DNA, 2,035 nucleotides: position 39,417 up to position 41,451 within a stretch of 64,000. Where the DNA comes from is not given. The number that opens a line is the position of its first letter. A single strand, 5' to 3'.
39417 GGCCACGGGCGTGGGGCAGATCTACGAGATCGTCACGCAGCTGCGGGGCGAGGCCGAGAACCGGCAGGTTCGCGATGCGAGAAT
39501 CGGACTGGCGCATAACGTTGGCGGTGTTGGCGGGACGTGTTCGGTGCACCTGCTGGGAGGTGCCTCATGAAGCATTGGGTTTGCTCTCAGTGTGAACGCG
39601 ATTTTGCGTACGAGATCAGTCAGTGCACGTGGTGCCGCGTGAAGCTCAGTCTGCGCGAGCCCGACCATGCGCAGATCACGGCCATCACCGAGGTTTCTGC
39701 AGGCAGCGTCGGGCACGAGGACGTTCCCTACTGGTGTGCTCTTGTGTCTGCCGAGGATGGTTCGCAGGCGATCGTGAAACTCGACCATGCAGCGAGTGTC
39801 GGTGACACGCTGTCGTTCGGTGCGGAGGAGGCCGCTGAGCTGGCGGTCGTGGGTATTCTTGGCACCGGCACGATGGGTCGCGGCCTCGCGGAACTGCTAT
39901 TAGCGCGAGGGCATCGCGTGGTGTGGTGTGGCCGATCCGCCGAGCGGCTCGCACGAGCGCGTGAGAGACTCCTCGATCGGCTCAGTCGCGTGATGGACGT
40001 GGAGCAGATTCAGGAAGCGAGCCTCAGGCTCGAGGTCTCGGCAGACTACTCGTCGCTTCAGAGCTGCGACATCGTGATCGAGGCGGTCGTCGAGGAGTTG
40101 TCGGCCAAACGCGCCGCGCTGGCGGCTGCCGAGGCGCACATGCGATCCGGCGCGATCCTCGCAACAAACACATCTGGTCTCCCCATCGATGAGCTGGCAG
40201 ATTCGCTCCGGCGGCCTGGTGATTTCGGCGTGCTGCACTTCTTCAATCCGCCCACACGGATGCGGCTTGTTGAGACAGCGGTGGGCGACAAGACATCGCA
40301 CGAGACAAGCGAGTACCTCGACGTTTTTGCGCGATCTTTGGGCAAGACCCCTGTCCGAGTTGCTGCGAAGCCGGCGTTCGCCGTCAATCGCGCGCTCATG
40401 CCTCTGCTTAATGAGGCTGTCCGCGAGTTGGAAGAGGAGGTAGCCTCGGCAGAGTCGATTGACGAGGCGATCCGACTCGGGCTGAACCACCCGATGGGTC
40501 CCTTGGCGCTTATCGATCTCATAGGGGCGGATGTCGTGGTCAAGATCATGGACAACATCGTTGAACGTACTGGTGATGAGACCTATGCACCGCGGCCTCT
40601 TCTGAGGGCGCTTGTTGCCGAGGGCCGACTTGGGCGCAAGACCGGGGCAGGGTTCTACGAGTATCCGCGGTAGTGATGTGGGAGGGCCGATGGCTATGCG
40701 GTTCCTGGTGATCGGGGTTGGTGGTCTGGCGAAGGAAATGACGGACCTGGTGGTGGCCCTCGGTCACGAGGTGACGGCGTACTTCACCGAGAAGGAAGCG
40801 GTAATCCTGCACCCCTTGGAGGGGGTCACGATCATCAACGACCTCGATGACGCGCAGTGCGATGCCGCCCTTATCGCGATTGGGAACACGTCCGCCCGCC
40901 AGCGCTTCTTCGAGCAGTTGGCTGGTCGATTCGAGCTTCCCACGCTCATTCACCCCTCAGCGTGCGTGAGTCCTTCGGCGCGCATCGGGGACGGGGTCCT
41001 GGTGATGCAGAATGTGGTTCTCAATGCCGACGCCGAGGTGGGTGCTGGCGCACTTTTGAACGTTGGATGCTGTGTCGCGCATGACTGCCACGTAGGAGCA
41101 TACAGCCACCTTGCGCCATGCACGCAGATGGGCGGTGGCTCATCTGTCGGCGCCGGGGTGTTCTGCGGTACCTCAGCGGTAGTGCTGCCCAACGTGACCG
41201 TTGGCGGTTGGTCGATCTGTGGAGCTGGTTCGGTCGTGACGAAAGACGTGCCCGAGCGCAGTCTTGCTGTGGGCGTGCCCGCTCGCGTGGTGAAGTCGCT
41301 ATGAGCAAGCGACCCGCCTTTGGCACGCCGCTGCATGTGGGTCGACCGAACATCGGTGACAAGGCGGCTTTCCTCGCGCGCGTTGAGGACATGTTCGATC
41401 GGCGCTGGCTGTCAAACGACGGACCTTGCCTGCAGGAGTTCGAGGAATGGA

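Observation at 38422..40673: Archaeal-type thiolase translationally coupled to a DUF35::3-hydroxyacyl-CoA dehydrogenase fusion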

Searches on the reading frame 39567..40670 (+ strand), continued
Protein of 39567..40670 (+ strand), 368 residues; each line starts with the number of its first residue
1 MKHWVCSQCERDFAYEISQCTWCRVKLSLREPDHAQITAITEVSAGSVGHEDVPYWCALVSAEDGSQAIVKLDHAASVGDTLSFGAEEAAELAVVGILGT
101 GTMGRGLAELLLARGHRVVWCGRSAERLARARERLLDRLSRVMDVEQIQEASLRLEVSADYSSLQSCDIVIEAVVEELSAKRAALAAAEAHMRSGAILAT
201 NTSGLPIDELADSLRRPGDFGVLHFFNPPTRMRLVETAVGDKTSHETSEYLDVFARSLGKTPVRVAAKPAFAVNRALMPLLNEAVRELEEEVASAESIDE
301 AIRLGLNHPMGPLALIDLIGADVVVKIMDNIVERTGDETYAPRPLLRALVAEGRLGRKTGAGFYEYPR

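Call 40: predict_structure(alignment_id=A1)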
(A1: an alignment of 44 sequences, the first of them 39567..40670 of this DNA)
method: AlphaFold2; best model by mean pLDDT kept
length: 368 residues; sequences in the alignment: 44
mean_pLDDT: 88.6   pTM: 0.74
mean pLDDT of the five models: 88.6, 88.2, 86.7, 85.0, 84.3
residues with pLDDT >= 90: 211; 70-90: 135; 50-70: 19; < 50: 3
segments of 3 or more residues with pLDDT < 50: none
pLDDT, mean of each block of 10 residues (from residue 1): 85 85 91 88 66 76 85 83 67 89 91 90 91 92 87 94 96 85 95 96 87 97 89 89 93 86 83 88 97 97 87 92 91 90 97 93 90
secondary structure, 60 per line:
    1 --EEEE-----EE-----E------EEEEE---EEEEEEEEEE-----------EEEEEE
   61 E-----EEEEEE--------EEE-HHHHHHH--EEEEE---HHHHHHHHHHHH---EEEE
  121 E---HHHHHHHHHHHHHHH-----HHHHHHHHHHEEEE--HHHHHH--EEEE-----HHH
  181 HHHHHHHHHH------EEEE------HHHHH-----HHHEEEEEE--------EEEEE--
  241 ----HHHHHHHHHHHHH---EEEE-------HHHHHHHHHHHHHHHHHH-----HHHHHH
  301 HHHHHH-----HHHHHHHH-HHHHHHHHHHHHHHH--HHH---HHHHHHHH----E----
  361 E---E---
elements in order: E3-6 E26-30 E34-43 E55-61 E67-72 E81-83 H85-91 E94-98 H102-113 E117-121 H125-139 H145-154 E155-158 H161-166 E169-172 H178-190 E197-200 H207-211 E220-225 E234-238 H245-257 E261-264 H272-289 H295-306 H312-319 H321-335 H344-351

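Call 65: fold_search(model_id=the predicted structure, library=pdb)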
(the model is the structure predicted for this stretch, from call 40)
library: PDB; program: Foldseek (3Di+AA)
matches with E <= 10: 1994; with E <= 0.001: 624
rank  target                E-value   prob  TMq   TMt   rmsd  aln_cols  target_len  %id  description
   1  6acq_B                4.8e-32  1.00  0.72  0.90   1.6       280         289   41  Crystal structure of (S)-3-hydroxybutyryl-CoA dehydrogenase from Clostridium acetobutylicum, apo form (released 2018-11-07)
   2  6aa8_C                5.0e-32  1.00  0.71  0.93   1.6       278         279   41  Crystal structure of (S)-3-hydroxybutyryl-coenzymeA dehydrogenase from Clostridium acetobutylicum complexed with NAD+ (released 2018-11-07)
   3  6acq_F                9.5e-32  1.00  0.72  0.91   1.6       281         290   41  Crystal structure of (S)-3-hydroxybutyryl-CoA dehydrogenase from Clostridium acetobutylicum, apo form (released 2018-11-07)
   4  6aa8_E                1.2e-31  1.00  0.71  0.92   1.9       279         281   41  Crystal structure of (S)-3-hydroxybutyryl-coenzymeA dehydrogenase from Clostridium acetobutylicum complexed with NAD+ (released 2018-11-07)
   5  6acq_A                1.5e-31  1.00  0.72  0.93   1.7       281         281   41  Crystal structure of (S)-3-hydroxybutyryl-CoA dehydrogenase from Clostridium acetobutylicum, apo form (released 2018-11-07)
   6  9fbd_A                2.7e-31  1.00  0.71  0.89   2.0       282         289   40  Crystal structure of 3-hydroxybutyryl-CoA dehydrogenase from Thermus thermophilus HB27 complexed to NAD+ (released 2025-03-19)
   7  6aa8_B                8.4e-31  1.00  0.72  0.93   1.6       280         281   41  Crystal structure of (S)-3-hydroxybutyryl-coenzymeA dehydrogenase from Clostridium acetobutylicum complexed with NAD+ (released 2018-11-07)
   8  9fbd_B                9.5e-31  1.00  0.71  0.89   2.0       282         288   40  Crystal structure of 3-hydroxybutyryl-CoA dehydrogenase from Thermus thermophilus HB27 complexed to NAD+ (released 2025-03-19)
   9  4kue_A                2.7e-30  1.00  0.72  0.94   1.4       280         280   41  Crystal structure of 3-hydroxybutylryl-CoA dehydrogenase from Clostridium butyricum (released 2014-05-28)
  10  4kug_A                2.8e-30  1.00  0.73  0.95   1.4       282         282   41  Crystal structure of 3-hydroxybutylryl-CoA dehydrogenase with NAD from Clostridium butyricum (released 2014-05-28)
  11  6aa8_A                3.8e-30  1.00  0.70  0.91   2.0       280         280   41  Crystal structure of (S)-3-hydroxybutyryl-coenzymeA dehydrogenase from Clostridium acetobutylicum complexed with NAD+ (released 2018-11-07)
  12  1m76_A                1.6e-29  1.00  0.69  0.86   2.5       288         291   36  Crystal Structure of the S137C Mutant of L-3-HYDROXYACYL-COA Dehydrogenase in Complex with NAD and Acetoacetyl-COA (released 2004-02-03)
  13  3rqs_A                1.8e-29  1.00  0.72  0.90   1.7       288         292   37  Crystal Structure of human L-3- Hydroxyacyl-CoA dehydrogenase (EC1.1.1.35) from mitochondria at the resolution 2.0 A,  (released 2011-05-25)
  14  1f0y_A                1.8e-29  1.00  0.69  0.86   2.4       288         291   37  L-3-HYDROXYACYL-COA DEHYDROGENASE COMPLEXED WITH ACETOACETYL-COA AND NAD+ (released 2000-09-01)
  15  3had_B                3.2e-29  1.00  0.72  0.90   1.7       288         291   37  BIOCHEMICAL CHARACTERIZATION AND STRUCTURE DETERMINATION OF HUMAN HEART SHORT CHAIN L-3-HYDROXYACYL COA DEHYDROGENASE  (released 2000-01-12)
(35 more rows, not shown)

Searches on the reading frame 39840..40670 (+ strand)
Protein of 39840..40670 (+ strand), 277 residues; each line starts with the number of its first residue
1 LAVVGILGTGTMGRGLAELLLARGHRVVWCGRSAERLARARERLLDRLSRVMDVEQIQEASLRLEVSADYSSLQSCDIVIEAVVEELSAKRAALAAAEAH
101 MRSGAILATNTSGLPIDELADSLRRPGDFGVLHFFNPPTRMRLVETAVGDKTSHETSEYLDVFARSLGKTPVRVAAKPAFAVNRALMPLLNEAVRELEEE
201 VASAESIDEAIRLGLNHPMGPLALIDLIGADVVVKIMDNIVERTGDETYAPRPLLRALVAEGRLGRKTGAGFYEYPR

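Call 41: search_solved_structures(query=window:39840-40670:+, max_evalue=1e-30, show_alignments=5)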
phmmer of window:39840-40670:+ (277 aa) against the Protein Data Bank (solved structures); distinct sequences matched with E-value up to 1e-30: 44.
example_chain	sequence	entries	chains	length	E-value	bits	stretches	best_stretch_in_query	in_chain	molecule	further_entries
3mog_A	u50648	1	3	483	4.3e-65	223.3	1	3-275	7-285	Probable 3-hydroxybutyryl-CoA dehydrogenase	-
4r1n_A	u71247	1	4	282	7.3e-61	209.5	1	4-276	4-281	3-hydroxybutyryl-CoA dehydrogenase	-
4kue_A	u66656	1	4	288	7.8e-61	209.4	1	4-276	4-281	3-hydroxybutyryl-CoA dehydrogenase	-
4kug_A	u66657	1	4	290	8e-61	209.4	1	4-276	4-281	3-hydroxybutyryl-CoA dehydrogenase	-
4kuh_A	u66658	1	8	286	1.1e-60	208.9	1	4-275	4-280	3-hydroxybutyryl-CoA dehydrogenase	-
6aa8_A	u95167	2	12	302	1.2e-60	208.8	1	4-276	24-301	3-hydroxybutyryl-CoA dehydrogenase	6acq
9fbd_A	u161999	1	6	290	2.3e-58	201.3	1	4-276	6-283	3-hydroxybutyryl-CoA dehydrogenase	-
4pzc_A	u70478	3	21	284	1.6e-53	185.5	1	3-276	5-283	3-Hydroxyacyl-CoA dehydrogenase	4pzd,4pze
9w15_B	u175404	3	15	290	2.3e-49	171.8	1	4-275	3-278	3-hydroxyacyl-CoA dehydrogenase, NAD binding domain protein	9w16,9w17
9jhe_A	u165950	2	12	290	3e-49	171.4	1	4-275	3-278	3-hydroxyacyl-CoA dehydrogenase, NAD binding domain protein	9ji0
3hdh_A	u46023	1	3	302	6.7e-49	170.3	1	4-275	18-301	PROTEIN (L-3-HYDROXYACYL COA DEHYDROGENASE)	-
9jhy_C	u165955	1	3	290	7e-49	170.2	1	4-275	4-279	3-hydroxyacyl-CoA dehydrogenase, NAD binding domain protein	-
9jhz_C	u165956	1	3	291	7.1e-49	170.2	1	4-275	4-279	3-hydroxyacyl-CoA dehydrogenase, NAD binding domain protein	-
3had_A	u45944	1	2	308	9e-49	169.9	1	4-276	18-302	PROTEIN (L-3-HYDROXYACYL COA DEHYDROGENASE)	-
2hdh_A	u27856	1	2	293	1.5e-48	169.2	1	4-275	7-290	L-3-HYDROXYACYL COA DEHYDROGENASE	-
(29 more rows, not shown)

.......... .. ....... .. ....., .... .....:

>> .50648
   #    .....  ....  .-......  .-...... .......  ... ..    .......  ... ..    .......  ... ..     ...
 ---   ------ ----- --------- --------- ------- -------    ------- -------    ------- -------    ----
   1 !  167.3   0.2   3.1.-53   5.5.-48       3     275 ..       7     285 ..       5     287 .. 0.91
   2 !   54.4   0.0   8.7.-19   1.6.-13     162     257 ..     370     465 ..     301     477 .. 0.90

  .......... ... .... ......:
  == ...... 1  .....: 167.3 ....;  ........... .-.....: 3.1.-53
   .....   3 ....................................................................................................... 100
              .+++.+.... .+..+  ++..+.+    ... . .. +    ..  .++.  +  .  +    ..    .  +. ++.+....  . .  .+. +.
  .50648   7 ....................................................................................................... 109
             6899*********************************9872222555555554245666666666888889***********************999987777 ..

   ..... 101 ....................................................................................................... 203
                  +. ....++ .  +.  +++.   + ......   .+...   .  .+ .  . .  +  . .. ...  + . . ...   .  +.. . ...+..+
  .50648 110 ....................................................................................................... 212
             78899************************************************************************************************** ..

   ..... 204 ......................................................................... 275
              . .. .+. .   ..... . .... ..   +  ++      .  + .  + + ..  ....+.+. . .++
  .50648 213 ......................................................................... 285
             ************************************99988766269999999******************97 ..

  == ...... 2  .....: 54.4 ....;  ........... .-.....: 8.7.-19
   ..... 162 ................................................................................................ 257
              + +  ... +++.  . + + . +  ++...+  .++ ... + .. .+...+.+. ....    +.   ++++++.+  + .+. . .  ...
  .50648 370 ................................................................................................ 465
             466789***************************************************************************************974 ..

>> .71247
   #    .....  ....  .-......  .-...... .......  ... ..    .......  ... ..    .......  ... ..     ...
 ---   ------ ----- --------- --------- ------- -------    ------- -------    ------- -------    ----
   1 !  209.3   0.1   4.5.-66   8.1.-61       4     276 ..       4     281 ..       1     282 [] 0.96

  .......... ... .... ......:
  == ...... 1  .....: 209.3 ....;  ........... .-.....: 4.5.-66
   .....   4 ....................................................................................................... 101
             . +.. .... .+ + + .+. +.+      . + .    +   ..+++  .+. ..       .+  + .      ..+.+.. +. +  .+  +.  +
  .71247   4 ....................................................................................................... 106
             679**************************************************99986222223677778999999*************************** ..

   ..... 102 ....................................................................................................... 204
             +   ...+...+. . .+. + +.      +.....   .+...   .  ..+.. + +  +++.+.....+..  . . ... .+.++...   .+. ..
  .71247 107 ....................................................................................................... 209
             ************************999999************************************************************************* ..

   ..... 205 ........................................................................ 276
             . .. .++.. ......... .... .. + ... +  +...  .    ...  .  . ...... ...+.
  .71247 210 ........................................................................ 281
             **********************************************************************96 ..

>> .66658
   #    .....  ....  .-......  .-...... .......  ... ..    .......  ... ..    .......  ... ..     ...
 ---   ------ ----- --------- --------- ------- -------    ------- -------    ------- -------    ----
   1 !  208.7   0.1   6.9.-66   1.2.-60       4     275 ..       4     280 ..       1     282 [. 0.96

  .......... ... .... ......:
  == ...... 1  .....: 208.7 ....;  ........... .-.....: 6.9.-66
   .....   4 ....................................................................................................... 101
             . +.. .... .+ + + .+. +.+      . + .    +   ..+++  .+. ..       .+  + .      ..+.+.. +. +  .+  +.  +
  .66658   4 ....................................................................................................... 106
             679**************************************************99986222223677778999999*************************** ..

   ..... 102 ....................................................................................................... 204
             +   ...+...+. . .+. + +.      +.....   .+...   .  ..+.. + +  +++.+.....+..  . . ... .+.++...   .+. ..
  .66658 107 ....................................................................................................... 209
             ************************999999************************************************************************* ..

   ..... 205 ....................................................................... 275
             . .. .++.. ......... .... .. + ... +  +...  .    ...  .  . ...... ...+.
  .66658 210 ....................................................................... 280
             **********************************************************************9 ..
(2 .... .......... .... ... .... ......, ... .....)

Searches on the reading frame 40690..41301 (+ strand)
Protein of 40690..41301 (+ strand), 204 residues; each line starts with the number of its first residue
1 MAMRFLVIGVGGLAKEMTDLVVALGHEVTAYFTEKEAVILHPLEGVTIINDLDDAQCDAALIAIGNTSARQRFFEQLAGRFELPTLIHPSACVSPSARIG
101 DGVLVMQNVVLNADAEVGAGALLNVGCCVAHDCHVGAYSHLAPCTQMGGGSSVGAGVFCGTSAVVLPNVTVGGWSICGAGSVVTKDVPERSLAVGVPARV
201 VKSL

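Call 36: search_solved_structures(query=window:40690-41301:+, max_evalue=0.001, show_alignments=2)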
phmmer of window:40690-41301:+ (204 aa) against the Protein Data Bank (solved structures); distinct sequences matched with E-value up to 0.001: 108 (the best 60 are shown).
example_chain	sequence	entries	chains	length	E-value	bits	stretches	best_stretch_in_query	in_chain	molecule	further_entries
4ea7_A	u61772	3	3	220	2.3e-36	128.6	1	6-200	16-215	Perosamine N-acetyltransferase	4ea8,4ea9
4eaa_A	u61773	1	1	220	2.1e-35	125.5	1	6-200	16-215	Perosamine N-acetyltransferase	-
4eab_A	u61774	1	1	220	6.9e-35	123.7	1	6-200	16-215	Perosamine N-acetyltransferase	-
4m98_A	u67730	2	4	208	5.5e-28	101.2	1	4-199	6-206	Pilin glycosylation protein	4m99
2npo_A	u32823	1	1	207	1.9e-27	99.4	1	34-200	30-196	Acetyltransferase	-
2vhe_A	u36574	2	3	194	2.4e-27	99.1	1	34-199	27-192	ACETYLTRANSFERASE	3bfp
3bss_A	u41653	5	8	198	2.6e-27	99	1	34-199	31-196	Acetyltransferase | UDP-N-acetylbacillosamine N-acetyltransferase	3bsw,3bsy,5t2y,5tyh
7txp_A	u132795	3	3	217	1.1e-19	74.1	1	5-202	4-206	VioB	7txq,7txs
3r8y_A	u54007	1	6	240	4.7e-16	62.3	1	84-203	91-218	2,3,4,5-tetrahydropyridine-2,6-dicarboxylate N-acetyltransferase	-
3cj8_A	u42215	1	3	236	9.5e-15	58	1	84-203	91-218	2,3,4,5-tetrahydropyridine-2,6-dicarboxylate N-acetyltransferase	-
4m9c_A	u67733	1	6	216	2.7e-13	53.3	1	7-202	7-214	Bacterial transferase hexapeptide (Three repeats) family protein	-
7l7y_AAA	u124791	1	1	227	7.1e-13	51.9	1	60-203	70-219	Putative acetyl transferase protein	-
7l7z_AAA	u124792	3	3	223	1.1e-12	51.2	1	60-201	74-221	Putative acetyl transferase protein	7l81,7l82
3ftt_A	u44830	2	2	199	2.4e-12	50.1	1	98-203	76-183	Putative acetyltransferase SACOL2570 | Galactoside O-acetyltransferase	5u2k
3v4e_A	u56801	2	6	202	2.5e-12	50.1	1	98-203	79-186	Galactoside O-acetyltransferase | Putative acetyltransferase SACOL2570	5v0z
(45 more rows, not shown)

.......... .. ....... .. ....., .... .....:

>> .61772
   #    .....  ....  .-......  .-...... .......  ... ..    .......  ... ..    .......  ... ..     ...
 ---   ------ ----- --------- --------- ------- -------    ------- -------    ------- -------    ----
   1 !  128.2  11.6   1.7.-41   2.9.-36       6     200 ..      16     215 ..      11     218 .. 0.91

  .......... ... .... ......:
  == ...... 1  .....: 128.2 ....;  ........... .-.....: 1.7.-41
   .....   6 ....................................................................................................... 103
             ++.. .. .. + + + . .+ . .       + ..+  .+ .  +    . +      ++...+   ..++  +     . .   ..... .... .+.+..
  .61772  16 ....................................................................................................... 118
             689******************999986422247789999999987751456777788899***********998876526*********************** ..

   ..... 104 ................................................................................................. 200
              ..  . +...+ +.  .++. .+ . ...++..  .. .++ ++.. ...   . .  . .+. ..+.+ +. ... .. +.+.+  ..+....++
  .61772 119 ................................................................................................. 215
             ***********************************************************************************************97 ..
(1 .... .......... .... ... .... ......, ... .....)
